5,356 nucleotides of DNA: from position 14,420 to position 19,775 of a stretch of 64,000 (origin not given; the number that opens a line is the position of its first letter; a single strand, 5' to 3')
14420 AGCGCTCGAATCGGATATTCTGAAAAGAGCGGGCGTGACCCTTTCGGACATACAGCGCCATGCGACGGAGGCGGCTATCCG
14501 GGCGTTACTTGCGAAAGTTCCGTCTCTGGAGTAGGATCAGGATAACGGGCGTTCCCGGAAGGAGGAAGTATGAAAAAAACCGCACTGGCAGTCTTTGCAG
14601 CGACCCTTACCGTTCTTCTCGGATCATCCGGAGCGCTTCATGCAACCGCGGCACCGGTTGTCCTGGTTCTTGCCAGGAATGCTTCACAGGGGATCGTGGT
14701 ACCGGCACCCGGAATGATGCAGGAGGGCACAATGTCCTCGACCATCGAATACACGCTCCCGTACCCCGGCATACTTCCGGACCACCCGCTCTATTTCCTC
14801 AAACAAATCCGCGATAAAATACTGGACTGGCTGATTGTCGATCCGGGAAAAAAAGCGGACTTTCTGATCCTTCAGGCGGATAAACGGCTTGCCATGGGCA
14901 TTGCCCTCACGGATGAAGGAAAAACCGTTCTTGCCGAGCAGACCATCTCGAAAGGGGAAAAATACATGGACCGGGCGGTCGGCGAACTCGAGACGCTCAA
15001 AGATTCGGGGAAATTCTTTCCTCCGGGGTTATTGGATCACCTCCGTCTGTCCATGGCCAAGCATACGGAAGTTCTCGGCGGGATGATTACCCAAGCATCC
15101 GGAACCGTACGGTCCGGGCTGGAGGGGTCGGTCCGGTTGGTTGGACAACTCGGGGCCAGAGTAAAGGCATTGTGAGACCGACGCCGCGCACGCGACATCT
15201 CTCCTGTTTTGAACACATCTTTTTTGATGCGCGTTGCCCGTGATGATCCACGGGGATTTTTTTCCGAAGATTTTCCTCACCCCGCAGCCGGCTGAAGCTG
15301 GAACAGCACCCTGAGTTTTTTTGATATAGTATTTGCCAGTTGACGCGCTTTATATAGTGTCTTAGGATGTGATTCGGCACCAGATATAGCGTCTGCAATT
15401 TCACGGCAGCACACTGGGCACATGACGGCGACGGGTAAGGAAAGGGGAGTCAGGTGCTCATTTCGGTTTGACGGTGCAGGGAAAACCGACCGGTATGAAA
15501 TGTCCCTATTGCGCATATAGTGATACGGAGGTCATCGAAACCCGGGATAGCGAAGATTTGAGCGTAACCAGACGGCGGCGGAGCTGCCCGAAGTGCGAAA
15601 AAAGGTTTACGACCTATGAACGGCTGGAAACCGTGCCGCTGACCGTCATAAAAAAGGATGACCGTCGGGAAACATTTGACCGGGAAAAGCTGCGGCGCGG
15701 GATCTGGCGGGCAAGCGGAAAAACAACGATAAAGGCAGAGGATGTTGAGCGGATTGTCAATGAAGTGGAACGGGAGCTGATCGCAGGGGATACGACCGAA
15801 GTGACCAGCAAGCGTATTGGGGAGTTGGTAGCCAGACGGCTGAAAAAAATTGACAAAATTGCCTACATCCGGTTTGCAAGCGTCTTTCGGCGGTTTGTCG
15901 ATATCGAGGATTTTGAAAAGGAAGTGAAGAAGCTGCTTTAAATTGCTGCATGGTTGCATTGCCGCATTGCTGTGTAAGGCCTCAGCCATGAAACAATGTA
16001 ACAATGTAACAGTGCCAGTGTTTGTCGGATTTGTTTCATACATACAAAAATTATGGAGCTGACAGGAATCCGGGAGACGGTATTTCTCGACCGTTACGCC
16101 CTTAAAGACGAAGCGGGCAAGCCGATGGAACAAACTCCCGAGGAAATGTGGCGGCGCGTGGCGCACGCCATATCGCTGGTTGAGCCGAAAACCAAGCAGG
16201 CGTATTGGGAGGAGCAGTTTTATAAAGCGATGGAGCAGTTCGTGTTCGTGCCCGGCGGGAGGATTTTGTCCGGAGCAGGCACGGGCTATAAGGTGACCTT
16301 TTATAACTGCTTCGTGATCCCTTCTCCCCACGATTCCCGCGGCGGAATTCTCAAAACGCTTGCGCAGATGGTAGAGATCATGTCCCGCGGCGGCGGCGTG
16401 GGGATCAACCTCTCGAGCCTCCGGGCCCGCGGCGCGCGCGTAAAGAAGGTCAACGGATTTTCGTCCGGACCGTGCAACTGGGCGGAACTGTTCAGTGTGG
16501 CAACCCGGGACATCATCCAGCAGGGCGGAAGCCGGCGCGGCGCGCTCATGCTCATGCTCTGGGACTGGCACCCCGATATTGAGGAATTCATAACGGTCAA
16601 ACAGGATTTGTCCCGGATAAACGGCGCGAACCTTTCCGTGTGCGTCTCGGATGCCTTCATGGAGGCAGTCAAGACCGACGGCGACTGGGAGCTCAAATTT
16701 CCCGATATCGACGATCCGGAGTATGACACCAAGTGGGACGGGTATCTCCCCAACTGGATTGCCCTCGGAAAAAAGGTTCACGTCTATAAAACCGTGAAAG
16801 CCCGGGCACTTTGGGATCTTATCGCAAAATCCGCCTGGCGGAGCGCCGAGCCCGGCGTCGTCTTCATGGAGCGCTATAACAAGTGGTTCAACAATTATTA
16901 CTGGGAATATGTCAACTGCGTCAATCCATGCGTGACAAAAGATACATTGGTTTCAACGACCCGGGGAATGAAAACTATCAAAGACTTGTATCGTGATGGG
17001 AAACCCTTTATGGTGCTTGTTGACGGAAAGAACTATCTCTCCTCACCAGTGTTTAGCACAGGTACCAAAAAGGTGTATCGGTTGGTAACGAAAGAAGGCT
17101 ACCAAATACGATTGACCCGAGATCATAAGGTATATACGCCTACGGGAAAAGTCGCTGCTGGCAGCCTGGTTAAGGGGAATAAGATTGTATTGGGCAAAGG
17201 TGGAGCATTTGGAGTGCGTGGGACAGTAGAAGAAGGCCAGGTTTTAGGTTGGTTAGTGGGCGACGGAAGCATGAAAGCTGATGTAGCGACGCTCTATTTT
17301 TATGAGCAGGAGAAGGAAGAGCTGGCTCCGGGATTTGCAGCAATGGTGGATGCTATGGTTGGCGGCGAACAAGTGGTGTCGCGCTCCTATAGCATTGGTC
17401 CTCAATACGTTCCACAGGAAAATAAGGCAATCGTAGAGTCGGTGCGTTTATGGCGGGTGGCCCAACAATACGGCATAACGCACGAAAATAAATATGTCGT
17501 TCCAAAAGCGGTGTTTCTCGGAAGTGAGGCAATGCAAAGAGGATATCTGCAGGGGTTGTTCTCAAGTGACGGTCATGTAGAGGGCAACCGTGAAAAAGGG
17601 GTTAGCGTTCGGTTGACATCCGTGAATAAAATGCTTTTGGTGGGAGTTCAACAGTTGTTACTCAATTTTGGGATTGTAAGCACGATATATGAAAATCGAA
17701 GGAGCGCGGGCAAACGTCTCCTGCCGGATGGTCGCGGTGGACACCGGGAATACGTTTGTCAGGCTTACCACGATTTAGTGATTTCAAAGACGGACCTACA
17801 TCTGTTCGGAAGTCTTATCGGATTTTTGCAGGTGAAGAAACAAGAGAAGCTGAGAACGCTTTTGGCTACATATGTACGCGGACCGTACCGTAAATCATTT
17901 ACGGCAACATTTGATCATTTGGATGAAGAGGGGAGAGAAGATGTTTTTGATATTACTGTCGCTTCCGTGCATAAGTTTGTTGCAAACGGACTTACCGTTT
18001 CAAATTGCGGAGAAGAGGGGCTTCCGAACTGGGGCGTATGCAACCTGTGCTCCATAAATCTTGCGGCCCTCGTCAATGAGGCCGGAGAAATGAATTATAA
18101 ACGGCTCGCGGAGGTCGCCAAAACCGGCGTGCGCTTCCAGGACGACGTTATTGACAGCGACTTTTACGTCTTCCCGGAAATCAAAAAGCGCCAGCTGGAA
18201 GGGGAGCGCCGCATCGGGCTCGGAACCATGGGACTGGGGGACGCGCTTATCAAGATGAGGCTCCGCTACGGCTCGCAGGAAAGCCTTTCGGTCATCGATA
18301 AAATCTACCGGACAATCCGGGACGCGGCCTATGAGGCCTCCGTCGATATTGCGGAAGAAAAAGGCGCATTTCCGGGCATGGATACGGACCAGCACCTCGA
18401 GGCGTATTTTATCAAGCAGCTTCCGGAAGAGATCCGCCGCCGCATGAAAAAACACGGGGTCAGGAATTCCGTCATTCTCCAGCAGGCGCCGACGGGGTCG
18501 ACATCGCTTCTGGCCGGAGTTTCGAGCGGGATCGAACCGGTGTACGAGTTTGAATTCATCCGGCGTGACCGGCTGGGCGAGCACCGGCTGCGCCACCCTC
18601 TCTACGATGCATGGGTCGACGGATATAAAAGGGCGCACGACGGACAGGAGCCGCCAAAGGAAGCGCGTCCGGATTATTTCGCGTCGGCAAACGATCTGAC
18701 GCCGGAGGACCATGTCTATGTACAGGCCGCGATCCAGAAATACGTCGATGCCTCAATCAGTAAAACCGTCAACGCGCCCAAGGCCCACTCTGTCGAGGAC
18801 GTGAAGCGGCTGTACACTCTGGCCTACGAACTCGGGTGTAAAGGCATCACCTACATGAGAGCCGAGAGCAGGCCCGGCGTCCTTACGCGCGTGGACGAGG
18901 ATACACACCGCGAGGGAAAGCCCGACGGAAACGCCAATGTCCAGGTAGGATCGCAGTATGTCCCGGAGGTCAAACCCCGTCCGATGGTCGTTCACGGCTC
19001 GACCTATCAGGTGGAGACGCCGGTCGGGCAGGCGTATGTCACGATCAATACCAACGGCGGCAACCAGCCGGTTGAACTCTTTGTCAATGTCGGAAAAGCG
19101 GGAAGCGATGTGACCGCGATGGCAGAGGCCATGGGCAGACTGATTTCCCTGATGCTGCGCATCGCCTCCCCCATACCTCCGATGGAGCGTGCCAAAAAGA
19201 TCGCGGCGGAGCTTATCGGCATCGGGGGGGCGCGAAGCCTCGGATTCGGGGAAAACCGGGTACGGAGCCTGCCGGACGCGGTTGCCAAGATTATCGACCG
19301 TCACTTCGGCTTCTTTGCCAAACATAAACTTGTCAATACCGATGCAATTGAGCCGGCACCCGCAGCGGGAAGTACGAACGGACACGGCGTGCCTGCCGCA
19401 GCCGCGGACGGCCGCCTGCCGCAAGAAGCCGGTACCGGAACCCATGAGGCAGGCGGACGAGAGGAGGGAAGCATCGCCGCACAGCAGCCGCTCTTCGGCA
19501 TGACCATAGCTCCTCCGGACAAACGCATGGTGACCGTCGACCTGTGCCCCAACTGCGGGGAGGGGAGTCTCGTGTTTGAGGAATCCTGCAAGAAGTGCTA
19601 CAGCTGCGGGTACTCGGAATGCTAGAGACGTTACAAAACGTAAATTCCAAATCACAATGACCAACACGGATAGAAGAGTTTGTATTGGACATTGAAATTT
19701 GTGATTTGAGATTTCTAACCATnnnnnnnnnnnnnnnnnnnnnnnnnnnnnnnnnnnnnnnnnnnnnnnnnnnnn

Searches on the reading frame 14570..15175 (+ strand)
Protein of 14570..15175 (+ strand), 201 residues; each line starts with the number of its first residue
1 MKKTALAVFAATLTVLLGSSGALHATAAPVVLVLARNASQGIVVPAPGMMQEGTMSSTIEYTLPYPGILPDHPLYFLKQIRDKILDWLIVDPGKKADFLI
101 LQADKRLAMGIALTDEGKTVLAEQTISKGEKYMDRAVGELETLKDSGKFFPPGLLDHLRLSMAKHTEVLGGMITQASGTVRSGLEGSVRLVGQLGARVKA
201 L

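Call 81: search_protein_families(library=pfam, proteins=[window:14570-15175:+], max_evalue=0.001)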
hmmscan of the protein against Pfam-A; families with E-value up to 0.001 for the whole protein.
window:14570-15175:+ (201 aa): 1 family
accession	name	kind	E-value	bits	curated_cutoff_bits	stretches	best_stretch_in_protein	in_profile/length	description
PF18915.5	DUF5667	-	3.2e-09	37.6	27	1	67-157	1-77/99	Domain of unknown function (DUF5667)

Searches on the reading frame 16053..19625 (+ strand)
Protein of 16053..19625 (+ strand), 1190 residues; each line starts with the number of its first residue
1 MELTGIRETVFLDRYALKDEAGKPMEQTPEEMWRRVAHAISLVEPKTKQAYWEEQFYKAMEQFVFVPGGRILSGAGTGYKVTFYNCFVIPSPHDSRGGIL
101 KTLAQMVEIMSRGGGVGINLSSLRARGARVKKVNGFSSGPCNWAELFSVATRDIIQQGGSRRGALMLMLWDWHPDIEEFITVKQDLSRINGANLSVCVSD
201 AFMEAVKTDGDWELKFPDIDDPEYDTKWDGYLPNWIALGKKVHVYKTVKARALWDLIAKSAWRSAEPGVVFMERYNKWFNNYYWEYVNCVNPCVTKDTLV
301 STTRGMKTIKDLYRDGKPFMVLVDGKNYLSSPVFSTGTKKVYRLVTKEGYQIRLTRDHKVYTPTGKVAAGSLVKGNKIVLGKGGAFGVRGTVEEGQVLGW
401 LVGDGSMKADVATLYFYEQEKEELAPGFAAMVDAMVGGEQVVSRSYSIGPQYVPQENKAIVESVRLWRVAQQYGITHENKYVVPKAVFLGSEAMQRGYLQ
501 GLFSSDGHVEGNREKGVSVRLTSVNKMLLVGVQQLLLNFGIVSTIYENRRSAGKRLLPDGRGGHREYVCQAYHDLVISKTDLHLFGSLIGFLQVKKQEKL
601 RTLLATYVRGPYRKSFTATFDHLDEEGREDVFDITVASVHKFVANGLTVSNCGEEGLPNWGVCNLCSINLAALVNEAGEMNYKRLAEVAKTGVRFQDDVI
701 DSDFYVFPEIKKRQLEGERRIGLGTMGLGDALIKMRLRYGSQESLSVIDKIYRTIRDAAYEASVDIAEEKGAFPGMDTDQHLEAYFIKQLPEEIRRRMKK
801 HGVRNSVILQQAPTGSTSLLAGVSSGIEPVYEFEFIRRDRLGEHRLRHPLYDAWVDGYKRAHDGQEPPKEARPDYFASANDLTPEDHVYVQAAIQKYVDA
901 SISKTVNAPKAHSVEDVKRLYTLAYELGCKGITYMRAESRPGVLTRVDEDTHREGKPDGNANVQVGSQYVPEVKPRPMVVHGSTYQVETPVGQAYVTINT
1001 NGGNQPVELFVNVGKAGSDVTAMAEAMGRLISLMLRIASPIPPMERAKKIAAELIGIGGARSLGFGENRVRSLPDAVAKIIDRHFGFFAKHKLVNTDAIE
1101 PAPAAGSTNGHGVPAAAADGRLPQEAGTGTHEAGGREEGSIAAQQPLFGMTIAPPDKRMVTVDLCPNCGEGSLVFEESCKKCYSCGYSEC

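Call 96: search_protein_families(library=pfam, proteins=[window:16053-19625:+], max_evalue=0.001)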
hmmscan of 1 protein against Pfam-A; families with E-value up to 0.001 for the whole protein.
window:16053-19625:+ (1190 aa): 5 families
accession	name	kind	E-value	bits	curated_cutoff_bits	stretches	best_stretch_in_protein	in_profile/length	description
PF02867.20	Ribonuc_red_lgC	-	3.7e-116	389.3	23.9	1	85-935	2-523/523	Ribonucleotide reductase, barrel domain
PF14528.11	LAGLIDADG_3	-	3.2e-21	75.8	22.5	1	495-590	3-82/82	LAGLIDADG-like domain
PF00317.26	Ribonuc_red_lgN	-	1.4e-17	64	28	1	8-78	8-75/77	Ribonucleotide reductase, all-alpha domain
PF12637.14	TSCPD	-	5.4e-12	46.3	22.8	1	991-1084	13-87/88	TSCPD domain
PF14890.11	Intein_splicing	-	2e-08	34.6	35.8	1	306-651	8-155/155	Intein splicing domain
